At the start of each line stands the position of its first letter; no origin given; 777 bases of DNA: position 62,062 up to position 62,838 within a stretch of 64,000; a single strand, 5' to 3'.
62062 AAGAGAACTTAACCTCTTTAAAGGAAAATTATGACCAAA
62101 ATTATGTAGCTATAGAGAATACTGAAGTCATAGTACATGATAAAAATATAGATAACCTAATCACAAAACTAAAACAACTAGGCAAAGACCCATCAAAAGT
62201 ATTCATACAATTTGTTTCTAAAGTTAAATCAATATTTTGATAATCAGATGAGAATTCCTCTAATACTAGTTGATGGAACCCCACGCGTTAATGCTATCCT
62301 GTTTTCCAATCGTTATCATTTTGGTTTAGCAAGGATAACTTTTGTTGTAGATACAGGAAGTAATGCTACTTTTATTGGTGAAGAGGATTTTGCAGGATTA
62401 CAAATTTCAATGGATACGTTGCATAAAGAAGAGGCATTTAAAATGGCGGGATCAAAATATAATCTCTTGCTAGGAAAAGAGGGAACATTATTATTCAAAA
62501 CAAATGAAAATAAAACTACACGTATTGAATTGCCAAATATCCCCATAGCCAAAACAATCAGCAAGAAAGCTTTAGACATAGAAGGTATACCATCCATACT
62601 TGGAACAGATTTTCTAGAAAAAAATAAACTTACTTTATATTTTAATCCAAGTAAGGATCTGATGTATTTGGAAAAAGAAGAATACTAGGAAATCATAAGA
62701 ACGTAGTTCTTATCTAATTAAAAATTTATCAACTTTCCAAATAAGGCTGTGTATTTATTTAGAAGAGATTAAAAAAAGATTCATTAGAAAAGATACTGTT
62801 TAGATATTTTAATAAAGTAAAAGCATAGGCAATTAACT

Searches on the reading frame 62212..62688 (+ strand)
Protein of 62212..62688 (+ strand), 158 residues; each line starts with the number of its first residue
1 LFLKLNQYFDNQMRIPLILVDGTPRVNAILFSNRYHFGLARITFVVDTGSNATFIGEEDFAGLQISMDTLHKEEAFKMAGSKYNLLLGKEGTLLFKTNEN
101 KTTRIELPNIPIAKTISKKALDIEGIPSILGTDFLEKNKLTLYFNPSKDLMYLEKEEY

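Call 86: search_protein_families(library=pfam, proteins=[window:62212-62688:+], max_evalue=0.001)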
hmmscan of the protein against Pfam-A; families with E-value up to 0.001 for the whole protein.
window:62212-62688:+ (158 aa): 2 families
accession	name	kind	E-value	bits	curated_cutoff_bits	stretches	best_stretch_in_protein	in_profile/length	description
PF13975.11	gag-asp_proteas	-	0.00022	22.2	28.2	1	41-136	9-91/92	gag-polyprotein putative aspartyl protease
PF13650.11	Asp_protease_2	-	0.00034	21.7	24.3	1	41-83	9-51/90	Aspartyl protease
